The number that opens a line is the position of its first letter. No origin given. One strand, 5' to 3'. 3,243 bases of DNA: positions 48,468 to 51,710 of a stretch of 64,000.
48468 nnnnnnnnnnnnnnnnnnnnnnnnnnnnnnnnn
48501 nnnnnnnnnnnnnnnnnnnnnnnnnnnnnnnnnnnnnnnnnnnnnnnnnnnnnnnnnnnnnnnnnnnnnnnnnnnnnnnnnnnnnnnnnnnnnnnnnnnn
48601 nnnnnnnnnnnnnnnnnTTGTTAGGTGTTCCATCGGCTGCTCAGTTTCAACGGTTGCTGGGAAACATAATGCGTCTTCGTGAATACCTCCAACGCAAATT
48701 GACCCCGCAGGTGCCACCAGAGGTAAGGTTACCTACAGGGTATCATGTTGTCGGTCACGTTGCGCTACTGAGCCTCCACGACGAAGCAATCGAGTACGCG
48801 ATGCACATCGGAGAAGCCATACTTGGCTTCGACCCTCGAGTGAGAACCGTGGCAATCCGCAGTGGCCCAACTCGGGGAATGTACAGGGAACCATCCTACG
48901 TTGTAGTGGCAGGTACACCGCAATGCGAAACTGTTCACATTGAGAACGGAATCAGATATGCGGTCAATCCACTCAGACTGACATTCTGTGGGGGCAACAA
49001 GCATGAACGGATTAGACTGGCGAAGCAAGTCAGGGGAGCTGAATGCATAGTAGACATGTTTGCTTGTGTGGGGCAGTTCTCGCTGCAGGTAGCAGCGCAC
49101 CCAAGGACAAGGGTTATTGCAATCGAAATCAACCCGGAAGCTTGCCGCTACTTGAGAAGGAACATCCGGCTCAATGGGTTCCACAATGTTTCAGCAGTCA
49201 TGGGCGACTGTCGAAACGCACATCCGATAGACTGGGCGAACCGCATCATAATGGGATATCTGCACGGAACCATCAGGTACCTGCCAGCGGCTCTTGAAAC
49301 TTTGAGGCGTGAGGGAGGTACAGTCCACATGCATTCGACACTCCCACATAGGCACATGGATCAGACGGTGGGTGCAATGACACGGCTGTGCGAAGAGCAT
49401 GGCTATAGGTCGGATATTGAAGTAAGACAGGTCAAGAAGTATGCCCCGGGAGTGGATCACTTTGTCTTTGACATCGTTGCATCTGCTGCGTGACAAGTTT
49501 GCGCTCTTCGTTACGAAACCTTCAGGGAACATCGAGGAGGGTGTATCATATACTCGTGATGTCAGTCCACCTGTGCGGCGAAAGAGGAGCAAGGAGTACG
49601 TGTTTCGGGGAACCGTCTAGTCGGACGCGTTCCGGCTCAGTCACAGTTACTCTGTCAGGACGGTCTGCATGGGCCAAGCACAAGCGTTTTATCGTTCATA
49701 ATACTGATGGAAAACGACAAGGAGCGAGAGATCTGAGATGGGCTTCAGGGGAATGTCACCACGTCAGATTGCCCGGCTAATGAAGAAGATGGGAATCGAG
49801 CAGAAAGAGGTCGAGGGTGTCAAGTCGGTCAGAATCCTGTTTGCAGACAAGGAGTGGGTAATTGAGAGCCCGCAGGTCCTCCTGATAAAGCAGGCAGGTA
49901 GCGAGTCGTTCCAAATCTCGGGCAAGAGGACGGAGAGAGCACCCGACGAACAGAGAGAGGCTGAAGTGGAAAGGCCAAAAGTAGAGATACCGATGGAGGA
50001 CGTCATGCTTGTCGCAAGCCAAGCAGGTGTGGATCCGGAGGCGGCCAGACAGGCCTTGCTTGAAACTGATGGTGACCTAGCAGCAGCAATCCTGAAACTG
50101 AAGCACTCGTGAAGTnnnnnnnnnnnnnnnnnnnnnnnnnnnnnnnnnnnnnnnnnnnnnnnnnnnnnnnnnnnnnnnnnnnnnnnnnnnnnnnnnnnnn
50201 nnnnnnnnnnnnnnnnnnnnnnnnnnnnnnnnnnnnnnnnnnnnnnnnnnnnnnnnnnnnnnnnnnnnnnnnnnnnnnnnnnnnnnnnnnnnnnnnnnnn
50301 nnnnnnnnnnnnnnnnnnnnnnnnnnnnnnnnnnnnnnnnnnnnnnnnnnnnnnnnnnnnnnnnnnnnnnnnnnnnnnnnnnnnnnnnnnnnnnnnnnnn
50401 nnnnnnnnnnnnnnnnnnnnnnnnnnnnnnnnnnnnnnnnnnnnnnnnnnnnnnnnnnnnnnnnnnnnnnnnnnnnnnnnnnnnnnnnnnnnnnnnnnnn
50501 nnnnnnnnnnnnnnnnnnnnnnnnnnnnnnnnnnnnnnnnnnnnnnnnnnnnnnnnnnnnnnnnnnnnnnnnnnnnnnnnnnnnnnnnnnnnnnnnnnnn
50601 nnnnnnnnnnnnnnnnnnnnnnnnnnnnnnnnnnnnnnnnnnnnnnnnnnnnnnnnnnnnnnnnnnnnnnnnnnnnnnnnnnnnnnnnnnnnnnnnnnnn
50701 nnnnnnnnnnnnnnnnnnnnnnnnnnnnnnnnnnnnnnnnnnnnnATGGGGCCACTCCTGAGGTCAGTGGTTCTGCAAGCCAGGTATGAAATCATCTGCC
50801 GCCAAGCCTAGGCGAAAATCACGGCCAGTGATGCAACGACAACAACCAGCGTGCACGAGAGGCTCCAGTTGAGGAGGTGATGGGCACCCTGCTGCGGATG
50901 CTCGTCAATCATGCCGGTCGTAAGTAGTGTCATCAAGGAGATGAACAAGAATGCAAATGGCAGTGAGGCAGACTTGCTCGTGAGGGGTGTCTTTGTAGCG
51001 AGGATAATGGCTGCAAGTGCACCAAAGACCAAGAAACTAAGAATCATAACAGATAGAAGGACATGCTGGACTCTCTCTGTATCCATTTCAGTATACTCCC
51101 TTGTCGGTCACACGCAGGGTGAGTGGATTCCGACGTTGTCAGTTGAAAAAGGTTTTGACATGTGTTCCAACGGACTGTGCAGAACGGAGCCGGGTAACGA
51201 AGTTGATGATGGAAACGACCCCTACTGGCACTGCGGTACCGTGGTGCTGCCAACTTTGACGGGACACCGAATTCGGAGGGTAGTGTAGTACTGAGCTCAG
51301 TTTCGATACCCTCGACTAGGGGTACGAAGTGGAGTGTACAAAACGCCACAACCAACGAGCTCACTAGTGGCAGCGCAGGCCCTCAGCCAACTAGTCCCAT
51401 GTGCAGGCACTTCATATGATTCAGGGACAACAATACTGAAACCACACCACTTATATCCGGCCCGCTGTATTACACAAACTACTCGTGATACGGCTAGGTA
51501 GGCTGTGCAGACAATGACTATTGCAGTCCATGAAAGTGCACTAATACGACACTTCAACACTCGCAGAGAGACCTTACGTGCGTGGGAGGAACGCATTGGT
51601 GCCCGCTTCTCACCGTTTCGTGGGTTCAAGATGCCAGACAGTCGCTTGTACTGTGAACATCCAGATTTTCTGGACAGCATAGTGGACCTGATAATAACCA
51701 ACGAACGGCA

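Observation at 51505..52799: AAA+ ATPase translationally coupled to an RHH DNA-binding protein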

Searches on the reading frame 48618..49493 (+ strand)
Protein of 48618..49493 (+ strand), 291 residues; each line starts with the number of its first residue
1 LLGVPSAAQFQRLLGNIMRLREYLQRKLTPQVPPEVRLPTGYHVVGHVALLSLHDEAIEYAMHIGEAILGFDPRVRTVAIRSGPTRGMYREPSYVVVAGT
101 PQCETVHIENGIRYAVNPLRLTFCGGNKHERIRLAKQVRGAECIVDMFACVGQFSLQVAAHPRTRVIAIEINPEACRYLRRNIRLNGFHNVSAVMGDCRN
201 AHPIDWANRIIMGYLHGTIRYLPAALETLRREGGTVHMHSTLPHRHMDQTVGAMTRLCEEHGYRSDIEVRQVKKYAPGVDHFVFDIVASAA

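Call 3: search_protein_families(library=pfam, proteins=[window:48618-49493:+], max_evalue=1)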
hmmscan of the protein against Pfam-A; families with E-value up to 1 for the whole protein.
window:48618-49493:+ (291 aa): 11 families
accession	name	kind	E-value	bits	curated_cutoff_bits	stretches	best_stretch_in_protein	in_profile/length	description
PF02475.24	TRM5-TYW2_MTfase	-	5.1e-41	140.8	28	1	105-263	1-161/164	TRM5/TYW2 methyltransferase domain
PF25133.1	TYW2_N_2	-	3.4e-13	50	27.7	1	21-100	2-77/79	TYW2 N-terminal domain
PF13649.12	Methyltransf_25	-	0.00014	23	27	1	144-211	1-69/97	Methyltransferase domain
PF13847.12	Methyltransf_31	-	0.00089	19.4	27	1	144-202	7-67/145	Methyltransferase domain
PF09445.16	Methyltransf_15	-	0.0018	18.3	22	1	142-200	2-60/165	RNA cap guanine-N2 methyltransferase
PF05175.20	MTS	-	0.0039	17.3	23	1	142-211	33-103/170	Methyltransferase small domain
PF03602.21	Cons_hypoth95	-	0.0066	16.6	24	1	135-195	37-97/182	Conserved hypothetical protein 95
PF02390.23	Methyltransf_4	-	0.01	15.8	24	1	146-198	7-60/173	Putative methyltransferase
PF01135.25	PCMT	-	0.14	12.3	20.3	1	162-203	97-138/210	Protein-L-isoaspartate(D-aspartate) O-methyltransferase (PCMT)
PF00145.23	DNA_methylase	-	0.26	11.1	22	1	144-184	3-43/324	C-5 cytosine-specific DNA methylase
PF10672.15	Methyltrans_SAM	-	0.27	10.9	27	1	96-194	77-176/286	S-adenosylmethionine-dependent methyltransferase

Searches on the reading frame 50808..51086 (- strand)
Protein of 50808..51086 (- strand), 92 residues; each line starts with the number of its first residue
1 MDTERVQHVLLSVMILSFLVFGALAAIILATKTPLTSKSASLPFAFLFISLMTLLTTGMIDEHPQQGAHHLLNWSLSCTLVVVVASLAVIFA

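Call 3: search_protein_families(library=pfam, proteins=[window:50808-51086:-], max_evalue=1)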
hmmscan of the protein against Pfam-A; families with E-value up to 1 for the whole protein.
window:50808-51086:- (92 aa): 3 families
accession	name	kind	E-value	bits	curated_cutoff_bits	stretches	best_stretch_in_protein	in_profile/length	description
PF20969.2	MASE11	-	0.0087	16.4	27.3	1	6-59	30-83/168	MASE11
PF09685.15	DUF4870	-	0.33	11.4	25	0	39-91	15-67/107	Domain of unknown function (DUF4870)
PF13567.11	DUF4131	-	0.36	10.9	31.6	1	11-87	5-76/165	Domain of unknown function (DUF4131)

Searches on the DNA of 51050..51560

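Call 66: search_rna_families(source=window, start=51050, end=51560, threshold=evalue, max_evalue=1)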
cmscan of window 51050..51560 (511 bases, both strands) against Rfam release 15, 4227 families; matches with E-value up to 1: 1.
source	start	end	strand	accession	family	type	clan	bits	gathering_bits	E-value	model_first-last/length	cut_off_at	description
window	51406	51478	+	RF00383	IS1222_FSE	Cis-reg; frameshift_element;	-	18.4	45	0.29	1-118/118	no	Insertion sequence IS1222 ribosomal frameshifting element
